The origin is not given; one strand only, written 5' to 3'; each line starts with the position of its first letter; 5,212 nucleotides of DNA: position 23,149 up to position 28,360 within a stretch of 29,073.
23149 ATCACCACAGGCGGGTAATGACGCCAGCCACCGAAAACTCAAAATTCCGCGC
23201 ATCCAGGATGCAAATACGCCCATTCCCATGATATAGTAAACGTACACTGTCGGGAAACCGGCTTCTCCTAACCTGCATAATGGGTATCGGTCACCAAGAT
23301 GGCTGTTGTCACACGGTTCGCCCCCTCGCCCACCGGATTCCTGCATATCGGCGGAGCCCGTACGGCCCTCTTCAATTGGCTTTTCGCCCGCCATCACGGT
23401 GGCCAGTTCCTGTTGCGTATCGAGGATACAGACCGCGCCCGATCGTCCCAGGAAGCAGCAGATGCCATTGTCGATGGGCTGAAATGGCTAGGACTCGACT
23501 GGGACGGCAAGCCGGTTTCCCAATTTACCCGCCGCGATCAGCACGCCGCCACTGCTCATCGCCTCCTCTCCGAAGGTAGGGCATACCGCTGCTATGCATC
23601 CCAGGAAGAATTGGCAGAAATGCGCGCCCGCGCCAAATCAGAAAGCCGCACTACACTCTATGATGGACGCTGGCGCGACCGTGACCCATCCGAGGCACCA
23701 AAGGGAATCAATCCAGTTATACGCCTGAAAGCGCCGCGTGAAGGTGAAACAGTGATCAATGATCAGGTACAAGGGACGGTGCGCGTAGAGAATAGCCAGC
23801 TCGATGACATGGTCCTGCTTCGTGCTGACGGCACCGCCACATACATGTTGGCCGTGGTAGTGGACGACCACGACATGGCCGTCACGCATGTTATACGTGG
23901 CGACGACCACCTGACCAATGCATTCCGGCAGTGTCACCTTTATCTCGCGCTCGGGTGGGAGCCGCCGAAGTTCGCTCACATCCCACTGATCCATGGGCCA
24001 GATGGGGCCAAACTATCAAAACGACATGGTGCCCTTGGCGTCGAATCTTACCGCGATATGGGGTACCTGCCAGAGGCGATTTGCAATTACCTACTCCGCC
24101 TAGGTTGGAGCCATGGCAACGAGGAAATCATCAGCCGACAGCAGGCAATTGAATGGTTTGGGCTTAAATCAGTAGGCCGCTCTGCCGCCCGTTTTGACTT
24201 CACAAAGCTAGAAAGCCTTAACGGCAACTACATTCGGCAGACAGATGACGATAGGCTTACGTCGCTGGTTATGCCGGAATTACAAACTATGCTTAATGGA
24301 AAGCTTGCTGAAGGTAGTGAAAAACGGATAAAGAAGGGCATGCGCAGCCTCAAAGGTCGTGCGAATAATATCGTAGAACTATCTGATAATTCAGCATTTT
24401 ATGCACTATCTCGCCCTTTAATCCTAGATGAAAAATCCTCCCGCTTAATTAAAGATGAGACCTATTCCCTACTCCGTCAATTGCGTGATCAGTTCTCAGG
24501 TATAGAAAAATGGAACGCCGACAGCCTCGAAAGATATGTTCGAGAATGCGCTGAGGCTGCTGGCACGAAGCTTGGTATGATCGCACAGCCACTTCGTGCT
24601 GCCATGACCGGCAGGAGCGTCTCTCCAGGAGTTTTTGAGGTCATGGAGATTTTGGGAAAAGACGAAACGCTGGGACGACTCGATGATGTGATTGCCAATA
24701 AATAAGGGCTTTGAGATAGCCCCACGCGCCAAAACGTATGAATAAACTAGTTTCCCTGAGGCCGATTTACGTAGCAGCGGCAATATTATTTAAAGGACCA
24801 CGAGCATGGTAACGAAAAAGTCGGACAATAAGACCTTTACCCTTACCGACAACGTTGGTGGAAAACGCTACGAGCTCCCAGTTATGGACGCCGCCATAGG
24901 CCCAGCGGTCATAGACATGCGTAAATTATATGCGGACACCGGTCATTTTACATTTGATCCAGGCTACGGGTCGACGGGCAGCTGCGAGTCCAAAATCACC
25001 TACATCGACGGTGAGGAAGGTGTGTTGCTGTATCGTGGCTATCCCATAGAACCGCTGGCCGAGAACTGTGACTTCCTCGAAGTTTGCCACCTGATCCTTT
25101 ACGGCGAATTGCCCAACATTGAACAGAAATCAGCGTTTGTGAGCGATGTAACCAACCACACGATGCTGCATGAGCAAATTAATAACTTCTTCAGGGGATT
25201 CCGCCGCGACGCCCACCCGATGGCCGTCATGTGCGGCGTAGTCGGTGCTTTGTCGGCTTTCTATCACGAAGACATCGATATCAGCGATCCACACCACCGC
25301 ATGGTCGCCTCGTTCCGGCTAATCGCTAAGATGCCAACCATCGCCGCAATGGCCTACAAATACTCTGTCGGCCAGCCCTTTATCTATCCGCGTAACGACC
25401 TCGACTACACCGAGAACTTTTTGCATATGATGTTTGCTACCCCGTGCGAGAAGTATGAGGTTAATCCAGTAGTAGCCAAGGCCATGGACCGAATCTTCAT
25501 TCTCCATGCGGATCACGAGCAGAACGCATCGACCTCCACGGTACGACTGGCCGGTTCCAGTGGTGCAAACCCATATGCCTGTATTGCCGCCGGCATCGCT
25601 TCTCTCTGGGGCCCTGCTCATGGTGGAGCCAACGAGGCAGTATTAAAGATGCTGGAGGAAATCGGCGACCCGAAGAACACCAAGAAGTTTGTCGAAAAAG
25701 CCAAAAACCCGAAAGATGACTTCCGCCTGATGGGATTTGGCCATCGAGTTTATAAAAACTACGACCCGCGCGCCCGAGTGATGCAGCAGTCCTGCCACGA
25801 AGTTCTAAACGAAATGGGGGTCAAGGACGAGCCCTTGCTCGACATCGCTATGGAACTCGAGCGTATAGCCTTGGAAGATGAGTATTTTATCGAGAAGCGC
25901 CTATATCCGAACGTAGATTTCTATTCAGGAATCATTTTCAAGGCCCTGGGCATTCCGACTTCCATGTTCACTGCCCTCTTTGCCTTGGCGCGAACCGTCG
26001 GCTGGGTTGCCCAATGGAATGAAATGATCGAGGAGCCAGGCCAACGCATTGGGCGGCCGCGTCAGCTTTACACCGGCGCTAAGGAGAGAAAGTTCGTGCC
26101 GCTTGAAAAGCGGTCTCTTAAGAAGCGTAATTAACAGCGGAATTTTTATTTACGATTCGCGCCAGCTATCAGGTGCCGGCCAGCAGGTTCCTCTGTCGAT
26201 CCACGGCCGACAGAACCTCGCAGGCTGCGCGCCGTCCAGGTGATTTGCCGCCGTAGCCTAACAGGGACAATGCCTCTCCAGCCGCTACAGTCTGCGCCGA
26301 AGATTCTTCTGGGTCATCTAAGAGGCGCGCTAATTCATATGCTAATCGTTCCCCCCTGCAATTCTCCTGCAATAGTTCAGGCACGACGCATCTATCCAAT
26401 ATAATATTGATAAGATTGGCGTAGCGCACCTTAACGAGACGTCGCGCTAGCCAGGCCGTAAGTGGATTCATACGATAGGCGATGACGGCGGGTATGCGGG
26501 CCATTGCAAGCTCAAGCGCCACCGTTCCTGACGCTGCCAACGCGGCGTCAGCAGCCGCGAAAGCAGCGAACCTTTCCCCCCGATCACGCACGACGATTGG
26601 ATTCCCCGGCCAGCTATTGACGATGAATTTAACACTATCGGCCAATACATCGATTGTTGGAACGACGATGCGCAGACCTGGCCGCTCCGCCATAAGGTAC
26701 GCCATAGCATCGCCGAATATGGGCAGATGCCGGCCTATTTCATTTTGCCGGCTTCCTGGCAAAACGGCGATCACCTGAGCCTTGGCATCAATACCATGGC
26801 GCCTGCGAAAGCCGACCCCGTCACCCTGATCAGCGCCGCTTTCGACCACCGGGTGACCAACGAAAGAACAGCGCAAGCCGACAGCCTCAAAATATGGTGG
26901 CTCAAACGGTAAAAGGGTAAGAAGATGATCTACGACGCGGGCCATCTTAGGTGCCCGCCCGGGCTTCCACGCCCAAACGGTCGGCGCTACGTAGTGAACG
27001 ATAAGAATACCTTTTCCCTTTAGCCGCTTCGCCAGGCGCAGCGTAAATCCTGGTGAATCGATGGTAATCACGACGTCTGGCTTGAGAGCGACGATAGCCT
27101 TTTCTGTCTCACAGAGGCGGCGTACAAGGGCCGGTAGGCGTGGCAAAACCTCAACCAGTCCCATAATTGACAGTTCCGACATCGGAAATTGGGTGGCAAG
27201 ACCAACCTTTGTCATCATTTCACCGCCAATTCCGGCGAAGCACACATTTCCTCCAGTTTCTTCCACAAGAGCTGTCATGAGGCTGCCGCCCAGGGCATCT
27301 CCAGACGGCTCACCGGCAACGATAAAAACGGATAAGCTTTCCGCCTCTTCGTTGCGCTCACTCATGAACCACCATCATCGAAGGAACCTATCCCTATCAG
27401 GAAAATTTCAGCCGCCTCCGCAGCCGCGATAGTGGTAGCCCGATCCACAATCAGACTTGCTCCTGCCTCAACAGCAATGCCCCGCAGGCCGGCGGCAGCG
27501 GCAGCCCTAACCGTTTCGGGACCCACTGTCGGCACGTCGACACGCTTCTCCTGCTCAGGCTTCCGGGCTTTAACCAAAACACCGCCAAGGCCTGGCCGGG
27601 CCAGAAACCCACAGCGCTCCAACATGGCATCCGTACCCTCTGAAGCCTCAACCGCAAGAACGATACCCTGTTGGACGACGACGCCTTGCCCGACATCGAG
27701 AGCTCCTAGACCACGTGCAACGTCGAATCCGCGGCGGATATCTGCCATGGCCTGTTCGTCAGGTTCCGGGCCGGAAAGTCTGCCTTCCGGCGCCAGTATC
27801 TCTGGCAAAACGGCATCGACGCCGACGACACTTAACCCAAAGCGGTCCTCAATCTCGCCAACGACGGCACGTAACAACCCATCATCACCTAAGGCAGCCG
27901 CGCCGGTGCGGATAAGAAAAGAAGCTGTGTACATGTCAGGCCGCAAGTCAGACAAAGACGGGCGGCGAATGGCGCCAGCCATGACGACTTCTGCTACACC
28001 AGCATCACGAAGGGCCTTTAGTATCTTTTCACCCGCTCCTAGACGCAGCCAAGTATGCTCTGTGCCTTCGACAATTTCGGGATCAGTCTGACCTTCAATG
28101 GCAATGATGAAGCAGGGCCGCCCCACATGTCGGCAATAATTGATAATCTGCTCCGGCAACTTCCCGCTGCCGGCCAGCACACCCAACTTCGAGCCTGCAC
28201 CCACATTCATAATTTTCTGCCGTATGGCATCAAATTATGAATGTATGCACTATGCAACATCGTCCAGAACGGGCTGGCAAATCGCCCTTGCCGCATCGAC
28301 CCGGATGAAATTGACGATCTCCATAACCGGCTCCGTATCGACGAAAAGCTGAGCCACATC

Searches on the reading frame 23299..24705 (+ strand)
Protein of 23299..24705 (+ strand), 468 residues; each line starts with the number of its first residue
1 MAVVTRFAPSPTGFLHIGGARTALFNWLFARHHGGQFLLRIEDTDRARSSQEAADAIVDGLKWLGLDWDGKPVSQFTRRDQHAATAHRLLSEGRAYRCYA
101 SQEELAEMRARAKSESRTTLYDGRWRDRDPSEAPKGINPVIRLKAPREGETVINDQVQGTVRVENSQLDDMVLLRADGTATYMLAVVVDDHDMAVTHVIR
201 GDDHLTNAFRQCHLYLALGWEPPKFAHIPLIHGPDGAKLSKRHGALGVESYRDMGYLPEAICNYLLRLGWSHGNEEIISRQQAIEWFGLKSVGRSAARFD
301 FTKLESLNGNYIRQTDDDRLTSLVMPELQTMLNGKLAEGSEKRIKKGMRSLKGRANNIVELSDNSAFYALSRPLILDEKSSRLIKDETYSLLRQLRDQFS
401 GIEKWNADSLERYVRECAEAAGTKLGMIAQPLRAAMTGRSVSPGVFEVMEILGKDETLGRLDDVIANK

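Call 58: search_protein_families(library=pfam, proteins=[window:23299-24705:+], max_evalue=0.00001)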
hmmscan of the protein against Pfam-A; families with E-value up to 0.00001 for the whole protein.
window:23299-24705:+ (468 aa): 2 families
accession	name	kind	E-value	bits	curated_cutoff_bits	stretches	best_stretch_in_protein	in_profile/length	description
PF00749.27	tRNA-synt_1c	-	1.5e-92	310.3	23.4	1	3-305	2-313/314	tRNA synthetases class I (E and Q), catalytic domain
PF19269.4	Anticodon_2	-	4e-32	112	23.6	1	323-465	5-141/141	Anticodon binding domain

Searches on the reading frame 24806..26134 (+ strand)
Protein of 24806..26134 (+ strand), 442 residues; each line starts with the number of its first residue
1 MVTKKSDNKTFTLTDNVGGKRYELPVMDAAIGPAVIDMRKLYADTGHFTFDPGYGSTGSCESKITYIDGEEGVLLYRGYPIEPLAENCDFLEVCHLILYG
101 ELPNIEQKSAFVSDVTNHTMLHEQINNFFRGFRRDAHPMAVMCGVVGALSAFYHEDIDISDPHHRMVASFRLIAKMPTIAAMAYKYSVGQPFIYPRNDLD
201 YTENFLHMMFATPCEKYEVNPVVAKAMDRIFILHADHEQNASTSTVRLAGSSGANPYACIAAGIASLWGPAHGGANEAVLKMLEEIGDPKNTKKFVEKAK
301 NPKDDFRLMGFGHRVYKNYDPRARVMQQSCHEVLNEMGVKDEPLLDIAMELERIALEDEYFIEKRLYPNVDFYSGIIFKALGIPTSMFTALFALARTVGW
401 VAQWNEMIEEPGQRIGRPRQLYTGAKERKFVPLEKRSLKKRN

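Call 58: search_protein_families(library=pfam, proteins=[window:24806-26134:+], max_evalue=0.00001)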
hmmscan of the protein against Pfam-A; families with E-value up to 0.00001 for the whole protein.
window:24806-26134:+ (442 aa): 1 family
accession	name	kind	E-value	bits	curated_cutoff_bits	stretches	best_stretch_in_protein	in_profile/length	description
PF00285.26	Citrate_synt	-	2e-143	478.2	27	1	54-419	2-357/357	Citrate synthase, C-terminal domain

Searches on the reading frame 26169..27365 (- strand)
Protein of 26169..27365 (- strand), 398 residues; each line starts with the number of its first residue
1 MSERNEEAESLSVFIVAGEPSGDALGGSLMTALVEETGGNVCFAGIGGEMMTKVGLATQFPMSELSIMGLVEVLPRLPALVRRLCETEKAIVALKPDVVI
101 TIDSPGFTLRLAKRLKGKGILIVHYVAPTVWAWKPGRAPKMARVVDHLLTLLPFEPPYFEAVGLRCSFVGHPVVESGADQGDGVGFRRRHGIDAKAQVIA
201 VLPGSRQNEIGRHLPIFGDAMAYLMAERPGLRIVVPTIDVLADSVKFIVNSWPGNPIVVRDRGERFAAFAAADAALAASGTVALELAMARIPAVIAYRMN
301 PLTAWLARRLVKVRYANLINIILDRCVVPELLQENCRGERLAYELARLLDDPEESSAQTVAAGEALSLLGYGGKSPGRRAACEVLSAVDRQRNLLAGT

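Call 58: search_protein_families(library=pfam, proteins=[window:26169-27365:-], max_evalue=0.00001)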
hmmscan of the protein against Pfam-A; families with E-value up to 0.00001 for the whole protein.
window:26169-27365:- (398 aa): 1 family
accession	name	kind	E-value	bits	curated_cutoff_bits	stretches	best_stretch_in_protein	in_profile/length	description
PF02684.21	LpxB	-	6.8e-100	335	22.6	1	13-359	1-349/374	Lipid-A-disaccharide synthetase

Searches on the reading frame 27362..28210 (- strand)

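Call 58: search_protein_families(library=pfam, proteins=[window:27362-28210:-], max_evalue=0.00001)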
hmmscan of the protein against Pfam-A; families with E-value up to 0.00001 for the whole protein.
window:27362-28210:- (282 aa): 2 families
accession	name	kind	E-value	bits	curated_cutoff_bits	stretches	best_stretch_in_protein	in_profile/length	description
PF06230.17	LpxI_C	-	6e-47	159.2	25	1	141-272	1-131/131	LpxI C-terminal domain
PF17930.7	LpxI_N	-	3.3e-33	114.8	25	1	8-137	1-128/129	LpxI N-terminal domain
